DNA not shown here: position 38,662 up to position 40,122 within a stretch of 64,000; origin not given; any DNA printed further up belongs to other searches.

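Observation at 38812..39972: Secreted lipoprotein with a C3/VIP2-type ADP-ribosyltransferase domain carrying Y-x-E instead of (Q/E)-x-E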

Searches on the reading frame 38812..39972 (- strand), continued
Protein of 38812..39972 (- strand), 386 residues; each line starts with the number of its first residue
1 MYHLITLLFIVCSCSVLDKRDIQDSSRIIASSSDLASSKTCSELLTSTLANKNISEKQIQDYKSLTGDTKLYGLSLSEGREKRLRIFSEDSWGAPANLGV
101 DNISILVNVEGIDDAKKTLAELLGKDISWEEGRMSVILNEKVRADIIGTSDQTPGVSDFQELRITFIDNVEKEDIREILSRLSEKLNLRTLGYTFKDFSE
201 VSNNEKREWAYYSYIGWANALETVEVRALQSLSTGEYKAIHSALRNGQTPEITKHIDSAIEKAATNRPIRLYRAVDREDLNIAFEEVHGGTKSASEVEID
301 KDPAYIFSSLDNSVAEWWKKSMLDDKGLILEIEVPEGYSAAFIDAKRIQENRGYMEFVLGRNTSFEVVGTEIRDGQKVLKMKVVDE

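Call 38: search_solved_structures(query=A2, max_evalue=1, show_alignments=4)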
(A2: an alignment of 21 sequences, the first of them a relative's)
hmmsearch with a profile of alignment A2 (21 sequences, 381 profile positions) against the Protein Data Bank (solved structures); distinct sequences matched with E-value up to 1: 43.
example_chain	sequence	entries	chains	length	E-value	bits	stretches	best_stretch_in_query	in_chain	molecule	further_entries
1qs1_A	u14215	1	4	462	1.2e-24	90.5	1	145-363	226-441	ADP-RIBOSYLTRANSFERASE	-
1qs2_A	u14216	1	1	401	2.7e-24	89.4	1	145-363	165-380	ADP-RIBOSYLTRANSFERASE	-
9veg_H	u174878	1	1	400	2.4e-23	86.2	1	173-362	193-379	Vip2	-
9vej_H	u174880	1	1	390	4.9e-23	85.2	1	173-362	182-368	Vip2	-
6x41_A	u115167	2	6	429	9.1e-18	67.9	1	177-370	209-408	CdtA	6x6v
4fk7_A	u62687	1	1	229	9.7e-18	67.8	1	195-378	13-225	Putative ADP-ribosyltransferase Certhrax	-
6x6r_A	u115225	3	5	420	1.1e-17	67.6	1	178-370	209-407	ADP-ribosyltransferase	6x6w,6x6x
9mdj_Z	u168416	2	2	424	1.3e-17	67.4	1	178-370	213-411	Cdta (Adp-ribosyltransferase enzymatic component)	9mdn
5urp_A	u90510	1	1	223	1.5e-17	67.2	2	192-272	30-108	Toxin 2A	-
9bbf_Z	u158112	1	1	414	1.8e-17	66.9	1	178-370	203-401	ADP-ribosyltransferase enzymatic component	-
7vnj_H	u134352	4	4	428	1.9e-17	66.8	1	178-370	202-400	ADP-ribosyltransferase enzymatic component | CdtA | ADP-ribosylating binary toxin enzymatic subunit CdtA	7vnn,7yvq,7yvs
2wn6_A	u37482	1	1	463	2.2e-17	66.6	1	178-370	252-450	ADP-RIBOSYLTRANSFERASE ENZYMATIC COMPONENT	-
2wn4_A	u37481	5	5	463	2.2e-17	66.6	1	178-370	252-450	ADP-RIBOSYLTRANSFERASE ENZYMATIC COMPONENT | ADP-ribosylating binary toxin enzymatic subunit CdtA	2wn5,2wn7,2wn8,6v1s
4fxq_A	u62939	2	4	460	4.9e-17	65.5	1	180-378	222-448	Putative ADP-ribosyltransferase Certhrax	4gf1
5gtt_A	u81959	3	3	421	4.9e-16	62.2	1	95-271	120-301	Binary enterotoxin of Clostridium perfringens component a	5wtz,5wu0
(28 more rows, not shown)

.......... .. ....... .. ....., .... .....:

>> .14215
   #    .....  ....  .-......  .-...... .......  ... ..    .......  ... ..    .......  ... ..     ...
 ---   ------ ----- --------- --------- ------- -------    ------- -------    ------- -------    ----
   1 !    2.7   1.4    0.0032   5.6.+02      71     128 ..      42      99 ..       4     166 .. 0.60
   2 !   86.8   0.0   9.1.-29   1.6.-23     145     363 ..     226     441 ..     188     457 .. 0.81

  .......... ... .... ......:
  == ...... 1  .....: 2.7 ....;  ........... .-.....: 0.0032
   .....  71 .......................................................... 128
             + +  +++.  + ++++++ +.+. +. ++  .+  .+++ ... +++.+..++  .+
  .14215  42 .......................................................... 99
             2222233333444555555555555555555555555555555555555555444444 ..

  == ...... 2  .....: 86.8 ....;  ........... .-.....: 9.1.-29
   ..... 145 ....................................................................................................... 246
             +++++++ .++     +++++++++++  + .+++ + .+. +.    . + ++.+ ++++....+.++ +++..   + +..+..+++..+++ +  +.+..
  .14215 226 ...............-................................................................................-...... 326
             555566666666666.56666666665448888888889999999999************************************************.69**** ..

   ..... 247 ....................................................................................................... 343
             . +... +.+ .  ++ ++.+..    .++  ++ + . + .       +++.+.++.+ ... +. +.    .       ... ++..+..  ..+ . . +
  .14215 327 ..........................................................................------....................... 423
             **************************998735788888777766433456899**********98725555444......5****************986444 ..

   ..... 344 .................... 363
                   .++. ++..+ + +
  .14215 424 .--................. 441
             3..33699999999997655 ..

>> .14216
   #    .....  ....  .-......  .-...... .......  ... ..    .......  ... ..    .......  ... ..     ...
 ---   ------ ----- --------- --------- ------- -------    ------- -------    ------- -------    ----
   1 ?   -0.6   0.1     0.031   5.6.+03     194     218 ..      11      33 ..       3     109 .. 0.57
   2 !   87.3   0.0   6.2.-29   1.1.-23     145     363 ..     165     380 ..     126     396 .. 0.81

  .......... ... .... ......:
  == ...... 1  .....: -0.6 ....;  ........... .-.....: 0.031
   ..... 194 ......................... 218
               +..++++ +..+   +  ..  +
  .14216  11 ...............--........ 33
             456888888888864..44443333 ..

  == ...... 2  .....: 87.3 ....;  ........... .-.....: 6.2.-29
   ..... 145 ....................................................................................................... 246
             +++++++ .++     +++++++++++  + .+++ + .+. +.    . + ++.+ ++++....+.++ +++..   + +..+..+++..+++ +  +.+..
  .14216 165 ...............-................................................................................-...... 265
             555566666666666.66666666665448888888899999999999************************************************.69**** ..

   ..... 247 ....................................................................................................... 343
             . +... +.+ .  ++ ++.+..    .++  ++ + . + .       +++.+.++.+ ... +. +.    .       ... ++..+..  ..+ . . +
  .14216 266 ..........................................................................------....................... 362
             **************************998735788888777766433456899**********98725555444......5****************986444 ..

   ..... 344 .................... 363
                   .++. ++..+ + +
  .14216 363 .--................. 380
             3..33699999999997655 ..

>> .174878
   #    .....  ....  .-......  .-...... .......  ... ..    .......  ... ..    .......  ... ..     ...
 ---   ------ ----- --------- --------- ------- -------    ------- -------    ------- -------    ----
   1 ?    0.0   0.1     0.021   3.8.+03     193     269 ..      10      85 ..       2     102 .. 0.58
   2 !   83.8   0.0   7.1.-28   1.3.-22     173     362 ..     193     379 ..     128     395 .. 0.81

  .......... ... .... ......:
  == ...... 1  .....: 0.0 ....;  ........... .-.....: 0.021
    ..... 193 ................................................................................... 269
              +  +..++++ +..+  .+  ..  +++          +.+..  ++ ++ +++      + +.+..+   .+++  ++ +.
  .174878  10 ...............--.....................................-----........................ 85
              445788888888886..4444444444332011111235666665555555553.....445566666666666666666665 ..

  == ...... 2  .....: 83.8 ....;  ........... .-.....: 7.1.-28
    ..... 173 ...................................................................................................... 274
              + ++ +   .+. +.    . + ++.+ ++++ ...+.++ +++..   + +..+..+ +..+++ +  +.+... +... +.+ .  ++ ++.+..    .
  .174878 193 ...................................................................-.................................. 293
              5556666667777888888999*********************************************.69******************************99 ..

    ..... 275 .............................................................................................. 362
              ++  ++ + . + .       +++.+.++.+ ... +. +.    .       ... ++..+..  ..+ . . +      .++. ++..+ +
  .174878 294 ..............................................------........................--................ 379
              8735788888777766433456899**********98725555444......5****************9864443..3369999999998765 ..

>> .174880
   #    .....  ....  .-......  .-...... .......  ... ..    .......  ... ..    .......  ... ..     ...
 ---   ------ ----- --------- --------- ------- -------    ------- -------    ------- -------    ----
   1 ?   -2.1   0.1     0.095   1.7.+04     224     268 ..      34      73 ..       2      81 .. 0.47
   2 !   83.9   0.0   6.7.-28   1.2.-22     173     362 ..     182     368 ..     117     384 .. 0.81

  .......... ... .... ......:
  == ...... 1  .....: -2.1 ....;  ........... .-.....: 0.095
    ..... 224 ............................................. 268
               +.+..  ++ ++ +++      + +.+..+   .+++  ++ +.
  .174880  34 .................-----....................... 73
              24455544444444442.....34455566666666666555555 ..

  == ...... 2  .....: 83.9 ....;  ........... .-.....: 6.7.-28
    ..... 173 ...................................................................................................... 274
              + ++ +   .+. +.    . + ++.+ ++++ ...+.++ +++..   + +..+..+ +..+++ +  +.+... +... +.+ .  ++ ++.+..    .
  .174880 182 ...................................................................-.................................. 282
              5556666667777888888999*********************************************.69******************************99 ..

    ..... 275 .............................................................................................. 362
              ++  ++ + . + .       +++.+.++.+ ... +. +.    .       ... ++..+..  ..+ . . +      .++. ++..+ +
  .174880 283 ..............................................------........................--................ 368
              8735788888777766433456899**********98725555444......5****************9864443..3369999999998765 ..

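Call 39: predict_structure(alignment_id=A2)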
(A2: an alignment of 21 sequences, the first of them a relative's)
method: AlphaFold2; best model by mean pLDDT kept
length: 386 residues; sequences in the alignment: 21
mean_pLDDT: 86.4   pTM: 0.80
mean pLDDT of the five models: 86.4, 85.6, 85.6, 85.5, 85.4
residues with pLDDT >= 90: 262; 70-90: 61; 50-70: 26; < 50: 37
segments of 3 or more residues with pLDDT < 50: 1-4, 7-39
pLDDT, mean of each block of 10 residues (from residue 1): 48 43 39 43 56 93 92 91 92 87 93 92 88 89 90 71 93 95 94 68 87 93 98 94 97 98 95 97 98 96 97 95 96 97 94 93 98 98 90
secondary structure, 60 per line:
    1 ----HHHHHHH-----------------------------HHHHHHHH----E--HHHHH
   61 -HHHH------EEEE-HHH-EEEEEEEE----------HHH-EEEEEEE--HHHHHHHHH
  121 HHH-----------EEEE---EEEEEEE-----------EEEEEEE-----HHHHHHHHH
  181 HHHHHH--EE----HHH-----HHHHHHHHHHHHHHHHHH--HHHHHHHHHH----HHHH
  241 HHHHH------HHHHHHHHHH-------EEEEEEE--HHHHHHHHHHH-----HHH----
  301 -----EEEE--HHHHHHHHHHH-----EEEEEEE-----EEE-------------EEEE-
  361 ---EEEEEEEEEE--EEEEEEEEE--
elements in order: H5-11 H41-48 H56-60 H62-65 E72-75 E81-88 E103-109 H112-123 E135-138 E142-148 E160-166 H172-186 H203-220 H223-232 H237-245 H252-261 E269-275 H278-288 E306-309 H312-322 E328-334 E340-342 E356-359 E364-373 E376-384

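Call 43: fold_search(model_id=the predicted structure, library=pdb)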
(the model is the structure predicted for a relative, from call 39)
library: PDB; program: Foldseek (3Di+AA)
matches with E <= 10: 731; with E <= 0.001: 96
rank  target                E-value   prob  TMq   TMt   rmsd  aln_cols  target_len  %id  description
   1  1qs1_A                2.2e-12  1.00  0.39  0.38  15.1       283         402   19  CRYSTAL STRUCTURE OF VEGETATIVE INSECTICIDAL PROTEIN2 (VIP2) (released 1999-12-29)
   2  1qs2                  9.0e-12  1.00  0.39  0.38  15.5       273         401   20  CRYSTAL STRUCTURE OF VIP2 WITH NAD (released 1999-12-29)
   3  2wn6                  1.8e-11  1.00  0.40  0.39  21.6       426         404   15  Structural Basis for Substrate Recognition in the Enzymatic Component of ADP-ribosyltransferase Toxin CDTa from Clostrid (released 2009-08-18)
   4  9mdj_Z                3.8e-11  1.00  0.41  0.40  17.7       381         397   13  Clostridioides difficile Transferase B Component Dimer in Complex with the A Component (released 2025-07-16)
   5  1gze_A                4.2e-11  1.00  0.37  0.66   3.9       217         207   20  Structure of the Clostridium botulinum C3 exoenzyme (L177C mutant) (released 2002-08-29)
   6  6x6x_A                5.7e-11  1.00  0.38  0.35  22.1       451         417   13  Crystal structure of enzymatic binary toxin component from Clostridium difficile in complex with (released 2021-07-28)
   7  6x6v_A                7.2e-11  1.00  0.40  0.37  21.9       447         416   13  Crystal structure of inactive enzymatic binary toxin component from Clostridium difficile in complex with NADPH (released 2021-07-28)
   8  4fk7                  7.7e-11  1.00  0.38  0.68   4.5       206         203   16  Crystal structure of Certhrax catalytic domain (released 2012-09-26)
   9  2c8b                  9.7e-11  1.00  0.38  0.69   3.9       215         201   19  Structure of the ARTT motif Q212A mutant C3bot1 Exoenzyme (Free state, crystal form II) (released 2007-02-27)
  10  2wn7                  1.1e-10  1.00  0.40  0.40  21.5       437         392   14  Structural Basis for Substrate Recognition in the Enzymatic Component of ADP-ribosyltransferase Toxin CDTa from Clostrid (released 2009-08-18)
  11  6x6x_B                1.2e-10  1.00  0.40  0.37  21.7       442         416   14  Crystal structure of enzymatic binary toxin component from Clostridium difficile in complex with (released 2021-07-28)
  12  4fxq_A                1.3e-10  1.00  0.36  0.32  11.3       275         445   14  Full-length Certhrax toxin from Bacillus cereus in complex with Inhibitor P6 (released 2012-09-26)
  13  4gf1_B                1.4e-10  1.00  0.37  0.33  10.7       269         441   15  Crystal Structure of Certhrax (released 2012-09-26)
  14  2c8d_A                1.5e-10  1.00  0.38  0.69   3.6       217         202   19  Structure of the ARTT motif Q212A mutant C3bot1 Exoenzyme (Free state, crystal form I) (released 2007-02-27)
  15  2c89_B                1.6e-10  1.00  0.36  0.66   6.5       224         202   18  Structure of the wild-type C3bot1 Exoenzyme (Free state, crystal form I) (released 2007-02-27)
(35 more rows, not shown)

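Call 56: find_encoding_contigs(protein=P0009, flank=6000, max_places=2)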
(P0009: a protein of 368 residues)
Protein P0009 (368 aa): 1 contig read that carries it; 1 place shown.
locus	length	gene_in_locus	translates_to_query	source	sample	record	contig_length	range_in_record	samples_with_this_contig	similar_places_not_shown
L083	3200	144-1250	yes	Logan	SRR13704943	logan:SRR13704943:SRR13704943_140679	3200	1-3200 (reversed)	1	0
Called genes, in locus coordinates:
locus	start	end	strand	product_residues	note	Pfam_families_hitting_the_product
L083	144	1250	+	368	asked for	PF03496:ADPrib_exo_Tox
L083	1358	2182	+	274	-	PF02253:PLA1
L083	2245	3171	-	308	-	-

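Call 57: find_encoding_contigs(protein=P0012, flank=6000, max_places=2)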
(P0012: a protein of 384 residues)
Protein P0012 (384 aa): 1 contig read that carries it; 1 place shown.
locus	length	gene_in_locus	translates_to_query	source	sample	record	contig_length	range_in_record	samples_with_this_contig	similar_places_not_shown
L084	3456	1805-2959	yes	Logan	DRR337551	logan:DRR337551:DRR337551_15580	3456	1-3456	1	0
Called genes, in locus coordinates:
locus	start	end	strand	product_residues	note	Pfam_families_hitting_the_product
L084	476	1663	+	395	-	PF00665:rve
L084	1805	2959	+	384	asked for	PF03496:ADPrib_exo_Tox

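Call 58: find_encoding_contigs(protein=P0010, flank=8000, max_places=2)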
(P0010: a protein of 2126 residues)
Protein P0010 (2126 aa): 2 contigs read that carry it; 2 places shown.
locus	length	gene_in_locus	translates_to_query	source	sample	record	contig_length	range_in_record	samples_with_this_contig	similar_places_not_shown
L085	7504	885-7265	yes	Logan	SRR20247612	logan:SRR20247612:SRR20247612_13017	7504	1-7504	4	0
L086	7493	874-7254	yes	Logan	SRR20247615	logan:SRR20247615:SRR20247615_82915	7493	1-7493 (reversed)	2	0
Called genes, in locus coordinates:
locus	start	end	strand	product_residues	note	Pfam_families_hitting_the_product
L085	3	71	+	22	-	?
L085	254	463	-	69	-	PF12844:HTH_19 (weak), PF01381:HTH_3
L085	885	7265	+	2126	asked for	PF03496:ADPrib_exo_Tox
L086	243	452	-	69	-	PF12844:HTH_19 (weak), PF01381:HTH_3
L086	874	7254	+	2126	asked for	PF03496:ADPrib_exo_Tox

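Call 59: find_encoding_contigs(protein=P0011, flank=8000, max_places=2)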
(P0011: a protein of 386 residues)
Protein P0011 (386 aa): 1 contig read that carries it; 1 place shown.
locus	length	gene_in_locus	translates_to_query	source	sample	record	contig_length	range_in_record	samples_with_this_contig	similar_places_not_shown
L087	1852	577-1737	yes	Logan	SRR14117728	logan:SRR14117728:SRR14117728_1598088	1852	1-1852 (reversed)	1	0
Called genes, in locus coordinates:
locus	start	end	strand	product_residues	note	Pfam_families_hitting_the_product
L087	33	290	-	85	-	-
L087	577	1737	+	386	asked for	PF03496:ADPrib_exo_Tox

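Call 60: find_encoding_contigs(protein=P0004, flank=8000, max_places=2)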
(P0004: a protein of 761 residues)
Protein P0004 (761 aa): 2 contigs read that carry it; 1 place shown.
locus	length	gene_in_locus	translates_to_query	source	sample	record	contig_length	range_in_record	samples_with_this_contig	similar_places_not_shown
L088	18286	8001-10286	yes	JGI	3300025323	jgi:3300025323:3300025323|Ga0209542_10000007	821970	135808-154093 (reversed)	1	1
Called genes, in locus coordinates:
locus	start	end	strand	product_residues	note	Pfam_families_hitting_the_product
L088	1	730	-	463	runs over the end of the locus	PF00171:Aldedh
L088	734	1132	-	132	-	PF01230:HIT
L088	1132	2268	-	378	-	PF00285:Citrate_synt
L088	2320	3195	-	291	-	PF07228:SpoIIE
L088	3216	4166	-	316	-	-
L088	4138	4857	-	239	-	PF04445:SAM_MT, PF03602:Cons_hypoth95 (weak)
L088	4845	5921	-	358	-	PF01040:UbiA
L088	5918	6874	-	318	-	PF00348:polyprenyl_synt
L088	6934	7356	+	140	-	PF13279:4HBT_2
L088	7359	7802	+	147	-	PF03692:CxxCxxCC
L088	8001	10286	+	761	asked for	PF03496:ADPrib_exo_Tox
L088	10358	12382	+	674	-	-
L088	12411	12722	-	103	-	-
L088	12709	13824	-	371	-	PF00501:AMP-binding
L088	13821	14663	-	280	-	PF22015:OSBS_N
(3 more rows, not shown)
